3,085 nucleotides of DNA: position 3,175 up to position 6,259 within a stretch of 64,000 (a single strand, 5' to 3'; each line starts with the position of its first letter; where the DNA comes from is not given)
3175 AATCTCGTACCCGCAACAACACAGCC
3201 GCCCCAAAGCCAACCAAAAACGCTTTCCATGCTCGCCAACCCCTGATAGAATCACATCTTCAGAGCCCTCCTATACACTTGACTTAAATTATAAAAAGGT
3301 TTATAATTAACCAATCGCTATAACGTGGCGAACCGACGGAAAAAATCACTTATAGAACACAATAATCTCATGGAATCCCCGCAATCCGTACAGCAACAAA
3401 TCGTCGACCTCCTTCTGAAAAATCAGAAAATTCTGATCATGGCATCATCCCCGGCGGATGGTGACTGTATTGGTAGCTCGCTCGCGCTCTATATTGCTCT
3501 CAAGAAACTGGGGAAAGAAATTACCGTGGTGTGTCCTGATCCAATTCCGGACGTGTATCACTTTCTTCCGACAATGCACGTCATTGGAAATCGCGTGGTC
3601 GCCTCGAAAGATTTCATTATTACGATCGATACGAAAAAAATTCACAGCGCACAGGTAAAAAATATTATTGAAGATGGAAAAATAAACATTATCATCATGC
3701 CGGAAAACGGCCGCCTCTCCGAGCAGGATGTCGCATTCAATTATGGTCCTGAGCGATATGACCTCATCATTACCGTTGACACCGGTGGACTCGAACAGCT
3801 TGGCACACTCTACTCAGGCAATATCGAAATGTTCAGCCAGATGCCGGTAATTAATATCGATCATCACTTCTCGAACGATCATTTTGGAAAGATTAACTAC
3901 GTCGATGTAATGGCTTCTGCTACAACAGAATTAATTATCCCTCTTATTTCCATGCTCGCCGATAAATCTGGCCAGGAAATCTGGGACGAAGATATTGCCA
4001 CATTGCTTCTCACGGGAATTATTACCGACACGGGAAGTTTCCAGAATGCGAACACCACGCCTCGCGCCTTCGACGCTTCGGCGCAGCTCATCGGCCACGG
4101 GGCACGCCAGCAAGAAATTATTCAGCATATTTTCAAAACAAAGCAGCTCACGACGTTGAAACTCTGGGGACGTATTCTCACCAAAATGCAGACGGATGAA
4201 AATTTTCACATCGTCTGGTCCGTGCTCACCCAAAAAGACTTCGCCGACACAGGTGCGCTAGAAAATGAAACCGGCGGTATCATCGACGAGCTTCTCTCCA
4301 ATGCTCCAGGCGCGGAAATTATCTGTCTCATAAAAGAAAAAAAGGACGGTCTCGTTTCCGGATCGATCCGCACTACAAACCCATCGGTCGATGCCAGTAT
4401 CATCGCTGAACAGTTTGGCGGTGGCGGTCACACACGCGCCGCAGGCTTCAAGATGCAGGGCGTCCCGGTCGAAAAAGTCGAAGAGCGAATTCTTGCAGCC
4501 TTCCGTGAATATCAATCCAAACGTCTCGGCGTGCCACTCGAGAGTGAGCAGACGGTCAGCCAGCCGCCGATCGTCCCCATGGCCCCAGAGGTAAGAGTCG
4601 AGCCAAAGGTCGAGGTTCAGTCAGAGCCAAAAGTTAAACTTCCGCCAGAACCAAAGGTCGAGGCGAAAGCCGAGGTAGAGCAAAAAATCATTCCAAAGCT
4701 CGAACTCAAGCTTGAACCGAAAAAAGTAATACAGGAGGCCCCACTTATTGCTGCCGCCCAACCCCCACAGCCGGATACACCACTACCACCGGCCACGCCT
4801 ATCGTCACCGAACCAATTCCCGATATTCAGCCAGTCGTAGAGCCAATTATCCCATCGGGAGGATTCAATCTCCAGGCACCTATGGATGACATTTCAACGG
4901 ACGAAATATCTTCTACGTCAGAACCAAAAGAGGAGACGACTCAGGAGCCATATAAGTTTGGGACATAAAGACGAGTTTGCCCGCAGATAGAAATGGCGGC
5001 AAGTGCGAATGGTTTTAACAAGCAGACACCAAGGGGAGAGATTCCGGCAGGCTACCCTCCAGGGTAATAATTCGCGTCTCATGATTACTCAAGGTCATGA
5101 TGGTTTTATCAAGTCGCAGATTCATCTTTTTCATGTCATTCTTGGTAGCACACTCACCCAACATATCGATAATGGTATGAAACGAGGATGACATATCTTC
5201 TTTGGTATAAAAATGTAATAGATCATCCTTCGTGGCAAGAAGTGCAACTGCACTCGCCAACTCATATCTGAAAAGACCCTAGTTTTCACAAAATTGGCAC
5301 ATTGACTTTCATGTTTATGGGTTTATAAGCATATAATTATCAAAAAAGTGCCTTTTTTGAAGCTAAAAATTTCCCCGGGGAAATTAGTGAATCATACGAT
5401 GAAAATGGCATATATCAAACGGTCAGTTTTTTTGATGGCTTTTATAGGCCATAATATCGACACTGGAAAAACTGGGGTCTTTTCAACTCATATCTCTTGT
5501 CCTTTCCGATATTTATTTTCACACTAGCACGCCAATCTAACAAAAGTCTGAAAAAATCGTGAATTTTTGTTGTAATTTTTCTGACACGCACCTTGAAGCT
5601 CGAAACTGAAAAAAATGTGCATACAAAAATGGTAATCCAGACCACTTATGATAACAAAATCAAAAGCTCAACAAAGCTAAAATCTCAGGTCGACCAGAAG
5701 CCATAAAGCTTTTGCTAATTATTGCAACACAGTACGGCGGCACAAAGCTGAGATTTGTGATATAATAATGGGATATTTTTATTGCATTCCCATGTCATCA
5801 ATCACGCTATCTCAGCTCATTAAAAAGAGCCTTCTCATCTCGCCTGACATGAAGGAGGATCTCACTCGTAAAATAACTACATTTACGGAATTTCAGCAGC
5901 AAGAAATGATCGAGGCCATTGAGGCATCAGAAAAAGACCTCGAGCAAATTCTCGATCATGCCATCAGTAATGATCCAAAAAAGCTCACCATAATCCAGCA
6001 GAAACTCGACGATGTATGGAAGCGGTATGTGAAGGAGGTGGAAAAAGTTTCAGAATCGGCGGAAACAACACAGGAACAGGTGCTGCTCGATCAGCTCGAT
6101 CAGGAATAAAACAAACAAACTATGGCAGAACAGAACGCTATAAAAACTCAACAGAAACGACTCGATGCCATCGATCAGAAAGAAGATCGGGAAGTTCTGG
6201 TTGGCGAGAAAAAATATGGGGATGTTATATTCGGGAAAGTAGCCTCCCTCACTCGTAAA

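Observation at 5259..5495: MITE insertion caught in the act: 17-nt TIRs, 11-bp target-site duplication, and a host ORF that re-joins in frame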

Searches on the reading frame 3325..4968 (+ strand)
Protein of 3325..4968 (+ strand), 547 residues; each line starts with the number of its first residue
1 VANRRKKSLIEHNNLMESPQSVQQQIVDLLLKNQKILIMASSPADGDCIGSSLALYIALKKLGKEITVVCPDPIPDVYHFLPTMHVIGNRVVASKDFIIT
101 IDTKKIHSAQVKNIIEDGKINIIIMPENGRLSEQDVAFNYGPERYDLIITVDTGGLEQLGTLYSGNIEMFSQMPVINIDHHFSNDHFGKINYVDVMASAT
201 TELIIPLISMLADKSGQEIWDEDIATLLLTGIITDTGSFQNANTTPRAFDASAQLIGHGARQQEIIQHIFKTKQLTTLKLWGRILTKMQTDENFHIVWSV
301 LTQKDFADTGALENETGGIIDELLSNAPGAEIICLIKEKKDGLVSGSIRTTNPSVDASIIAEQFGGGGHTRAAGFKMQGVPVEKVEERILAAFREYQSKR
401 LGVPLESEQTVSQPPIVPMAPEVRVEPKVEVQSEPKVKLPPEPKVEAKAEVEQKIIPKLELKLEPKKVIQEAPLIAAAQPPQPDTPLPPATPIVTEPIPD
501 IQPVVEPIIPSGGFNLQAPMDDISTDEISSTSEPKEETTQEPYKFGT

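Call 9: find_encoding_contigs(protein=window:3325-4968:+, flank=6000, max_places=10)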
Protein window:3325-4968:+ (547 aa): 3 contigs read that carry it; 2 places shown.
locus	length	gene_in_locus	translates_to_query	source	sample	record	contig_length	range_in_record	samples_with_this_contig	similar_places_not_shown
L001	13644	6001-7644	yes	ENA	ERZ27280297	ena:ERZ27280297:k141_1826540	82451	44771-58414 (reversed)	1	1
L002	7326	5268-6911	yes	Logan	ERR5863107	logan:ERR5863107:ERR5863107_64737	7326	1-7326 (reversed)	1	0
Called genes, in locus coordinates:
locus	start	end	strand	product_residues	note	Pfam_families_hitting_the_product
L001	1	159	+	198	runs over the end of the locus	-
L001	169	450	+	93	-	-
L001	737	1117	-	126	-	PF16320:Ribosomal_L12_N, PF00542:Ribosomal_L12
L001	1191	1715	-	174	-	PF00466:Ribosomal_L10, PF27436:RL10_C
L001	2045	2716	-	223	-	-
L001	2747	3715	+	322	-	PF01715:IPPT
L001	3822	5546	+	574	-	PF01368:DHH, PF02272:DHHA1, PF17768:RecJ_OB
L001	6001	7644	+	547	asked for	PF01368:DHH, PF02272:DHHA1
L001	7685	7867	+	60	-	-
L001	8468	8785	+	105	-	-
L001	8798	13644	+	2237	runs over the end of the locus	-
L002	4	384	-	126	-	PF16320:Ribosomal_L12_N, PF00542:Ribosomal_L12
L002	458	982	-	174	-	PF00466:Ribosomal_L10, PF27436:RL10_C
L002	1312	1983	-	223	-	-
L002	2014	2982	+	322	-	PF01715:IPPT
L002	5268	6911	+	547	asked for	PF01368:DHH, PF02272:DHHA1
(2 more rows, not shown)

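Call 58: find_homologous_proteins(query=window:3325-4968:+, max_evalue=1e-30)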
Query window:3325-4968:+ (547 aa): 2906 proteins with E <= 1e-30 among 8000 candidates; the best 120 are listed.
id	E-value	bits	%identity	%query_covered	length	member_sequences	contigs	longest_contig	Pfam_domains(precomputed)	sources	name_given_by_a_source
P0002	0.0e+0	1211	100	100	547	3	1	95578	PF01368.28,PF02272.25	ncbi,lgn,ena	-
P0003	5.9e-270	914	78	100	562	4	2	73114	PF01368.28,PF02272.25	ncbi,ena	-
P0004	6.0e-270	914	81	97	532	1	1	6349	PF01368.28,PF02272.25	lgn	-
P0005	7.5e-262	888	76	97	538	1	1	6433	PF01368.28,PF02272.25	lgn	-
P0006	1.3e-260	883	77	97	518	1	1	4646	PF01368.28,PF02272.25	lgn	-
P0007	1.4e-260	883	75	97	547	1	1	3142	PF01368.28,PF02272.25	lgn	-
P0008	5.8e-254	861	76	93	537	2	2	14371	PF01368.28,PF02272.25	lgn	-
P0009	7.2e-235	798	82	75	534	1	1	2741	PF01368.28,PF02272.25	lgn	-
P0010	9.0e-233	792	83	72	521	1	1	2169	PF01368.28,PF02272.25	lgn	-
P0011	1.3e-232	791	82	74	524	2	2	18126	PF01368.28,PF02272.25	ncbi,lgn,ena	-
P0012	9.6e-231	785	66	95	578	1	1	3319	PF01368.28,PF02272.25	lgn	-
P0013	7.8e-229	779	72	84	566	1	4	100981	PF01368.28,PF02272.25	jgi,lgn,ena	jgi:phosphoesterase RecJ-like protein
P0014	2.5e-227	774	79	79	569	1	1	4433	PF01368.28,PF02272.25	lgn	-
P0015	2.8e-227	773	83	73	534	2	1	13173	PF01368.28,PF02272.25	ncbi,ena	-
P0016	6.4e-226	769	79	78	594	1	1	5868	PF01368.28,PF02272.25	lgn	-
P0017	1.4e-224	765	83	74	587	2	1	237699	PF01368.28,PF02272.25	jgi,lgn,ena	-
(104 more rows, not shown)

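Call 59: find_encoding_contigs(protein=P0003, flank=6000, max_places=3)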
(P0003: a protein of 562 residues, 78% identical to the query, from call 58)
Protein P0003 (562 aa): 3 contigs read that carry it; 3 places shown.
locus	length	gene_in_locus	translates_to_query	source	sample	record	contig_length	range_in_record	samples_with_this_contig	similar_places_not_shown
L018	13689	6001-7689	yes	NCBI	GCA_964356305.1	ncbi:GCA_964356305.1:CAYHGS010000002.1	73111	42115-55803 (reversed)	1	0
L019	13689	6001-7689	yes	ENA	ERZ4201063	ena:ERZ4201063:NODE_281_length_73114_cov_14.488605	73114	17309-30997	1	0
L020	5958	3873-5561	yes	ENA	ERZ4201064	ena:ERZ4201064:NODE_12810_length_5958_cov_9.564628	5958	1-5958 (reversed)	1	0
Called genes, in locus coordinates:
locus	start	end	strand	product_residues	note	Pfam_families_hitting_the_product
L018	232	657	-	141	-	-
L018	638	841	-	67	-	-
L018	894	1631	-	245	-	-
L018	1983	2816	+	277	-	-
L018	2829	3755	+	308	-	PF01745:IPT (weak), PF01715:IPPT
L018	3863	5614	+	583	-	PF01368:DHH, PF02272:DHHA1, PF17768:RecJ_OB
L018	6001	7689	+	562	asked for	PF01368:DHH, PF02272:DHHA1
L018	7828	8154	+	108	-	-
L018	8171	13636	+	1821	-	-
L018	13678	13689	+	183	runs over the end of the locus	-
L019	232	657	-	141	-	-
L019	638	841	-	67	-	-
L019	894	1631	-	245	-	-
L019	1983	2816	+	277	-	-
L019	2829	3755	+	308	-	PF01745:IPT (weak), PF01715:IPPT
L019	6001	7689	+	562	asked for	PF01368:DHH, PF02272:DHHA1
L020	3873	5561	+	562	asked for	PF01368:DHH, PF02272:DHHA1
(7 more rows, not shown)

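Call 60: find_encoding_contigs(protein=P0004, flank=6000, max_places=3)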
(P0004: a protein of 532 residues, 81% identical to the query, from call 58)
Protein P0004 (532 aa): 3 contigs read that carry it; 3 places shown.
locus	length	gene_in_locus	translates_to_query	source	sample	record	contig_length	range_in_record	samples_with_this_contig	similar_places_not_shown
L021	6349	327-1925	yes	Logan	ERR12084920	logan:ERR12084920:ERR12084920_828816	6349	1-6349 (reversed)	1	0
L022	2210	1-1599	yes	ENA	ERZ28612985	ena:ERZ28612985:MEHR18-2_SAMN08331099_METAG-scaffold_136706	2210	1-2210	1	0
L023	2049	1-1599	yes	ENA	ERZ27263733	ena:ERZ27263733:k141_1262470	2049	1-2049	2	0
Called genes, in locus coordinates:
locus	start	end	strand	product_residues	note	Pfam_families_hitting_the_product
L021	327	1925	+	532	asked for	PF01368:DHH, PF02272:DHHA1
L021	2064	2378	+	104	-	-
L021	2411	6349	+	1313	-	?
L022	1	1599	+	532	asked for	PF01368:DHH, PF02272:DHHA1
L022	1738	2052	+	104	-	-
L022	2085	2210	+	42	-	?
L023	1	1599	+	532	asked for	PF01368:DHH, PF02272:DHHA1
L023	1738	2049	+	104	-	?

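Call 66: find_encoding_contigs(protein=P0017, flank=10000, max_places=2)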
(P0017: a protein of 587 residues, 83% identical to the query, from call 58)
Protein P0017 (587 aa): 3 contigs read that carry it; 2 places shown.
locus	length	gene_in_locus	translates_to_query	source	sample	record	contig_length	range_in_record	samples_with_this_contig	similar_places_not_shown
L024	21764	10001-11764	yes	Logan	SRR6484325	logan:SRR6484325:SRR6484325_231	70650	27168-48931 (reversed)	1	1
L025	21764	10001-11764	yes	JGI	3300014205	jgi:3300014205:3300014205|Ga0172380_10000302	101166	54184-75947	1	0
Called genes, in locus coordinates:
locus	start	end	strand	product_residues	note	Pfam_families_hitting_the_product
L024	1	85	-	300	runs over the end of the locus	PF24827:AstE_AspA_cat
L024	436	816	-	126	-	PF16320:Ribosomal_L12_N, PF00542:Ribosomal_L12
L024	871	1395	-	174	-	PF00466:Ribosomal_L10, PF27436:RL10_C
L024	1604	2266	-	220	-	-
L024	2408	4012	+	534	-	-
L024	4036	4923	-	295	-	PF01145:Band_7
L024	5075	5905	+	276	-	-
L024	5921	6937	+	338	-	PF01745:IPT (weak), PF01715:IPPT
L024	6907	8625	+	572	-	PF01368:DHH, PF02272:DHHA1, PF17768:RecJ_OB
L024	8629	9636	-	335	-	-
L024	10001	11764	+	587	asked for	PF01368:DHH, PF02272:DHHA1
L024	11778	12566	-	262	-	PF20772:TACO1_YebC_N, PF01709:Transcrip_reg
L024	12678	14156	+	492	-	-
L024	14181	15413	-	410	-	PF00390:malic, PF00208:ELFV_dehydrog (weak), PF03949:Malic_M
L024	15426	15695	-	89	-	-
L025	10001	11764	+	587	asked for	PF01368:DHH, PF02272:DHHA1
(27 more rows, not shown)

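Call 67: find_encoding_contigs(protein=P0011, flank=10000, max_places=2)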
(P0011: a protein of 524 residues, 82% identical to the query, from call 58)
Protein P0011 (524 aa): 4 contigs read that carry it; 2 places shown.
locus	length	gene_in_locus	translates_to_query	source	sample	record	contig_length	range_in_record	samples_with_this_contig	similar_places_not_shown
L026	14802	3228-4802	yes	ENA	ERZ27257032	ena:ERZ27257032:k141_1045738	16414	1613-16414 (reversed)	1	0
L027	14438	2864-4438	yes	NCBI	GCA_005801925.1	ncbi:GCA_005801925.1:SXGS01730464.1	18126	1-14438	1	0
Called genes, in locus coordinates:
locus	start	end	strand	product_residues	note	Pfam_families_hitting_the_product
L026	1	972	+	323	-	?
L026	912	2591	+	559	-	PF01368:DHH, PF02272:DHHA1, PF17768:RecJ_OB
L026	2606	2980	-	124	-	-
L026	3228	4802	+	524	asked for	PF01368:DHH, PF02272:DHHA1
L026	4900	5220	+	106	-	-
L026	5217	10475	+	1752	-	-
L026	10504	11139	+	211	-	-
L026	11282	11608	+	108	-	-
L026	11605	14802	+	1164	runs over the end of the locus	-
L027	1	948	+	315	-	?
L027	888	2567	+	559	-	PF01368:DHH, PF02272:DHHA1, PF17768:RecJ_OB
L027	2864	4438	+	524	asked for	PF01368:DHH, PF02272:DHHA1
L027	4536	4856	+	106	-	-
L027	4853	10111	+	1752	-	-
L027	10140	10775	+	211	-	-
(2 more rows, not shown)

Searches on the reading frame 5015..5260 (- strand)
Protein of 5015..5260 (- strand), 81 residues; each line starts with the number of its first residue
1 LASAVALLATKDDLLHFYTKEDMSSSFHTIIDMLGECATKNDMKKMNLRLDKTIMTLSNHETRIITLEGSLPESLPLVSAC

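Call 10: find_encoding_contigs(protein=window:5015-5260:-, flank=6000, max_places=10)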
Protein window:5015-5260:- (81 aa): no gene with exactly this product is on record in the collection.

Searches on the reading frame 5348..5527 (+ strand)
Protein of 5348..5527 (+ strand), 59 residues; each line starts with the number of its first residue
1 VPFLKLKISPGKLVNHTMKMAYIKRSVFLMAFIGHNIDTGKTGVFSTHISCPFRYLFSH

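Call 12: search_protein_families(library=pfam, proteins=[window:5348-5527:+], max_evalue=1)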
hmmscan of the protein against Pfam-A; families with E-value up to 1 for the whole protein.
window:5348-5527:+ (59 aa): 0 families

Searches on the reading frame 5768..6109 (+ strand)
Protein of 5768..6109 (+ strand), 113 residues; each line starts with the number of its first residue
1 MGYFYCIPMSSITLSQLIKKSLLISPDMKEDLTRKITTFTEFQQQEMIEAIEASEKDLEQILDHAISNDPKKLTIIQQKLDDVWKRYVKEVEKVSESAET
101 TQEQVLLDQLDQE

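Call 12: search_protein_families(library=pfam, proteins=[window:5768-6109:+], max_evalue=1)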
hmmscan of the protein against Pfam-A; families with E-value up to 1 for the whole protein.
window:5768-6109:+ (113 aa): 3 families
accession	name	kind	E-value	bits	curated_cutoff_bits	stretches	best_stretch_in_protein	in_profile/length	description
PF15704.10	Mt_ATP_synt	-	0.038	14.3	27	1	44-110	109-175/188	Mitochondrial ATP synthase subunit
PF15464.11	DUF4633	-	0.17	12.4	27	1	37-98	49-110/113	Domain of unknown function (DUF4633)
PF17075.10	RRT14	-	0.31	11.6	27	1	13-103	39-133/196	Regular of rDNA transcription protein 14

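Call 40: find_encoding_contigs(protein=window:5792-6109:+, flank=3000, max_places=10)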
Protein window:5792-6109:+ (105 aa): 2 contigs read that carry it; 1 place shown.
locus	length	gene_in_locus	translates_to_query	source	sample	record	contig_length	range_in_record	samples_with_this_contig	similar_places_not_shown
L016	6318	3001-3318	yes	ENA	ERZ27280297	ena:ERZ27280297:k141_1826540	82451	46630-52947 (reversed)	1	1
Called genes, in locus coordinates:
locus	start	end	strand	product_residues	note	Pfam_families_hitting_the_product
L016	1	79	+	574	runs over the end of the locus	PF01368:DHH, PF02272:DHHA1, PF17768:RecJ_OB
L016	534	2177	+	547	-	PF01368:DHH, PF02272:DHHA1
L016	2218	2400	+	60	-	-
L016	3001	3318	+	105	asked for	-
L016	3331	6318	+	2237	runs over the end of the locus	-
